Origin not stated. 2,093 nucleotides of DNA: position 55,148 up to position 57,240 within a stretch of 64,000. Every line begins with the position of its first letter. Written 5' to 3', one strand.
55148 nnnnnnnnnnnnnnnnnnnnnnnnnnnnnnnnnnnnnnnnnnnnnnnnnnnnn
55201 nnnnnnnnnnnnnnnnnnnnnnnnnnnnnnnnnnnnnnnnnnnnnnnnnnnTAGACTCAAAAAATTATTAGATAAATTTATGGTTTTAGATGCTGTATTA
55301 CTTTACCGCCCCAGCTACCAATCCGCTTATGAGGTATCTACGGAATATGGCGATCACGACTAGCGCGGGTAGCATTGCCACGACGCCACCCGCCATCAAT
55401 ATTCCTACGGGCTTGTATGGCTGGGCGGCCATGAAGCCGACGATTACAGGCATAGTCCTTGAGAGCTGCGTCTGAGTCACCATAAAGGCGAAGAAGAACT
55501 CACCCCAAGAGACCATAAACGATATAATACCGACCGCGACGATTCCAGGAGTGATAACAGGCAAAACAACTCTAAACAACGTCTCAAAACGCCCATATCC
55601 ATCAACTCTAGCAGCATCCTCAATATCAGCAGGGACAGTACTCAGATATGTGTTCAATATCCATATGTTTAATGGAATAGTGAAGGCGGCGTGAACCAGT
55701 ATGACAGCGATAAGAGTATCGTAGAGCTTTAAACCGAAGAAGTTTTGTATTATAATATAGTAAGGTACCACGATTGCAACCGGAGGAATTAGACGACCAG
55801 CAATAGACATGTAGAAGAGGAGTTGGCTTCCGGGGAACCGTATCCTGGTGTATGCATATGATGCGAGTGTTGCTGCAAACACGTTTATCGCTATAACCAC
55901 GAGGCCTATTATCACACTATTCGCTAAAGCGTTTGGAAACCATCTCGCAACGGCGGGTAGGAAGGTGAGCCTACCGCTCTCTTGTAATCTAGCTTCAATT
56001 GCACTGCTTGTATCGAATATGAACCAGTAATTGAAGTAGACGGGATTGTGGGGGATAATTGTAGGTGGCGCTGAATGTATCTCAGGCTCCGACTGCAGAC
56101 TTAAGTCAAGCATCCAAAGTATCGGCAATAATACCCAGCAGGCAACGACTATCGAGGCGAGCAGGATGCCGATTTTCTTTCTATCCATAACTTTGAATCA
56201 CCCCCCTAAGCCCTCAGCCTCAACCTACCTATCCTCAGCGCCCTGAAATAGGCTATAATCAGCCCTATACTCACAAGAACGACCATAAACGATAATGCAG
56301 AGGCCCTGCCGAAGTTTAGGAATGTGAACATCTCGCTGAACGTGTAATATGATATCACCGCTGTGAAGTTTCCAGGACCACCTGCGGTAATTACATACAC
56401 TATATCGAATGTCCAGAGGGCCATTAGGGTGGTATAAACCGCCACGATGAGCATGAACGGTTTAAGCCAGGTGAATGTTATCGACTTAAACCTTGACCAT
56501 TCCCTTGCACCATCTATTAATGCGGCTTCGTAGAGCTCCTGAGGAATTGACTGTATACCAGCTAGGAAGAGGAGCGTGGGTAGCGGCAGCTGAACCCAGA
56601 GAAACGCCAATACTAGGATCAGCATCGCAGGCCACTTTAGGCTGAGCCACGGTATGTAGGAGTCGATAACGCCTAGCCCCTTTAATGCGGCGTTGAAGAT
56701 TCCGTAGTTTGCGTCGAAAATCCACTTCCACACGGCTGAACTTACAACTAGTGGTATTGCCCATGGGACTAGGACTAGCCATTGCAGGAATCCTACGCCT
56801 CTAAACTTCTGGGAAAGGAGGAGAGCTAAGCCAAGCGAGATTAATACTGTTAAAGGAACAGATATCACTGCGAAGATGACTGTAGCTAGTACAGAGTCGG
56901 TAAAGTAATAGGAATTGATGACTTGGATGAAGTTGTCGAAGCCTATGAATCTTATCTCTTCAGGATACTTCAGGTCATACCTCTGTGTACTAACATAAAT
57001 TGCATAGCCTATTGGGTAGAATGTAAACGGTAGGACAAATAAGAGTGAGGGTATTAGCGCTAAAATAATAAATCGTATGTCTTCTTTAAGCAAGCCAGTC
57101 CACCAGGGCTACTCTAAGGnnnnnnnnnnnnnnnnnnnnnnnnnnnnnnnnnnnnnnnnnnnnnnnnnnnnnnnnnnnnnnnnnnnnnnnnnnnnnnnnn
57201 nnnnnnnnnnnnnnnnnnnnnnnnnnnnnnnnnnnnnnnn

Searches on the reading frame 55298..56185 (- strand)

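Call 4: search_protein_families(library=pfam, proteins=[window:55298-56185:-])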
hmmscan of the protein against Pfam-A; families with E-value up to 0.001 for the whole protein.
window:55298-56185:- (295 aa): 1 family
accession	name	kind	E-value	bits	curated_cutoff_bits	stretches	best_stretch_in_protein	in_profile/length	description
PF00528.27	BPD_transp_1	-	4.5e-15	56.3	26.4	1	106-286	3-179/184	Binding-protein-dependent transport system inner membrane component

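Call 5: search_protein_families(library=ncbifam, proteins=[window:55298-56185:-])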
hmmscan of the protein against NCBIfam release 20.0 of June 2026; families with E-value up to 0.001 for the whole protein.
window:55298-56185:- (295 aa): 18 families
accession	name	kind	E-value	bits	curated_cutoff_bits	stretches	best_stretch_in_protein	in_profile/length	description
NF040932.1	ABC_arch_GlcU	equivalog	2.1e-25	89.9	340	1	5-291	4-266/272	glucose ABC transporter permease GlcU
NF008231.0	PRK10998.1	equivalog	1.6e-23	83.8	261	1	12-295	21-295/296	maltose ABC transporter permease MalG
NF008210.0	PRK10973.1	equivalog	4.4e-15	56.1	297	1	81-291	71-278/281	sn-glycerol-3-phosphate ABC transporter permease UgpE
TIGR02141.1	modB_ABC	equivalog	1.4e-10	41.2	182.6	1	146-277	68-201/208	molybdate ABC transporter permease subunit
TIGR01581.1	Mo_ABC_porter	hypoth_equivalog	3.4e-10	39.8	210.3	1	86-249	22-196/225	ABC transporter permease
NF007047.0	PRK09500.1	equivalog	5.8e-10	39.2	326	1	85-241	58-211/257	spermidine/putrescine ABC transporter permease PotC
TIGR00969.1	3a0106s02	subfamily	2.8e-09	36.8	240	1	83-278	59-263/272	sulfate ABC transporter permease subunit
NF006939.0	PRK09421.1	equivalog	3.9e-08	33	262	1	85-249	10-186/230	molybdate ABC transporter permease subunit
NF008208.0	PRK10971.1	equivalog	1.1e-07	31.6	415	1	99-234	72-216/277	sulfate/thiosulfate ABC transporter permease CysT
TIGR03262.1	PhnU2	equivalog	2.6e-06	26.4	593.25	1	85-230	54-205/546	putative 2-aminoethylphosphonate ABC transporter permease subunit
TIGR02138.1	phosphate_pstC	equivalog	4.6e-06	25.9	196.45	1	151-244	145-238/296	phosphate ABC transporter permease subunit PstC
TIGR03255.1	PhnV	equivalog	6.4e-06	26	358.7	1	81-250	62-233/270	2-aminoethylphosphonate ABC transport system, membrane component PhnV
TIGR02139.1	permease_CysT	equivalog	3.7e-05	23.5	246.1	1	86-237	51-211/265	sulfate ABC transporter permease subunit CysT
NF033684.1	suffix_2_RND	domain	7e-05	22.8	40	1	2-31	1-30/69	transporter suffix domain-containing protein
NF011624.0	PRK15050.1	equivalog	8.4e-05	21.8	247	1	156-282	159-283/297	2-aminoethylphosphonate ABC transporter permease subunit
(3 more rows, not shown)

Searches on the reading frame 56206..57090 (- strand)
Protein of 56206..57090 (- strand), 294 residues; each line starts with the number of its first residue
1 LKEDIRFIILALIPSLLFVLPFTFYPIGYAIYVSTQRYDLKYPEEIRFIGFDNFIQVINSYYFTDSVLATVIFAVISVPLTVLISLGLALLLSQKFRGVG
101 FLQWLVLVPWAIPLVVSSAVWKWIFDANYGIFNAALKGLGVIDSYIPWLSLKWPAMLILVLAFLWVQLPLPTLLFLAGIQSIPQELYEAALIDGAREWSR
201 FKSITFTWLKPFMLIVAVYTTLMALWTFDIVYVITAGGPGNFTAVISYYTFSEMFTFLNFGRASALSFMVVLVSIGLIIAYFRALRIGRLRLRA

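Call 4: search_protein_families(library=pfam, proteins=[window:56206-57090:-])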
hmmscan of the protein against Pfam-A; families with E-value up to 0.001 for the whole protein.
window:56206-57090:- (294 aa): 1 family
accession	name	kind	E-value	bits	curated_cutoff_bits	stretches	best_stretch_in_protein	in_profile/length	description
PF00528.27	BPD_transp_1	-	4.7e-09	36.7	26.4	1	84-284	4-174/184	Binding-protein-dependent transport system inner membrane component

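Call 5: search_protein_families(library=ncbifam, proteins=[window:56206-57090:-])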
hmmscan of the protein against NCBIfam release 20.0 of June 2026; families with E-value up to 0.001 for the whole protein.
window:56206-57090:- (294 aa): 14 families
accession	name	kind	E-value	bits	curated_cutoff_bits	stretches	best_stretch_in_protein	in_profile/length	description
NF007852.0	PRK10561.1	equivalog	2.5e-33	116.2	335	1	10-284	16-287/295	sn-glycerol-3-phosphate ABC transporter permease UgpA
NF040931.1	ABC_arch_GlcT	equivalog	7.2e-24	84.9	360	1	13-281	3-267/278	glucose ABC transporter permease GlcT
NF008232.0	PRK10999.1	equivalog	1.5e-19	70.1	392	1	48-283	264-513/520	maltose ABC transporter permease MalF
TIGR02140.1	permease_CysW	equivalog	2.7e-08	33.6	329.1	1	50-274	32-249/261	sulfate ABC transporter permease subunit CysW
TIGR00969.1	3a0106s02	subfamily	3.6e-08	33.2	240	1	50-278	46-263/272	sulfate ABC transporter permease subunit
TIGR03262.1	PhnU2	equivalog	6.2e-08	31.7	593.25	1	46-275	35-247/546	putative 2-aminoethylphosphonate ABC transporter permease subunit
NF006955.0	PRK09433.2-3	equivalog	1.9e-06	26.8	801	1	66-277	53-256/543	thiamine/thiamine pyrophosphate ABC transporter permease ThiP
NF011624.0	PRK15050.1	equivalog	3.5e-06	26.4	247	1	10-284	26-285/297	2-aminoethylphosphonate ABC transporter permease subunit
NF040932.1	ABC_arch_GlcU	equivalog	5e-06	26.3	340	1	158-258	135-234/272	glucose ABC transporter permease GlcU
TIGR02141.1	modB_ABC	equivalog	5.1e-06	26.3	182.6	1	70-281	3-202/208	molybdate ABC transporter permease subunit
TIGR01581.1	Mo_ABC_porter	hypoth_equivalog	6.4e-06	25.8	210.3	1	50-273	6-218/225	ABC transporter permease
NF006954.0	PRK09433.1-5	equivalog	2e-05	23.5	821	1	48-280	37-254/530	thiamine/thiamine pyrophosphate ABC transporter permease ThiP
NF006953.0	PRK09433.1-4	equivalog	0.0002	20.4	970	1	58-280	47-260/536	thiamine/thiamine pyrophosphate ABC transporter permease ThiP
NF006951.0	PRK09433.1-2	equivalog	0.00037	19.2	788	1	56-279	45-259/535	thiamine/thiamine pyrophosphate ABC transporter permease ThiP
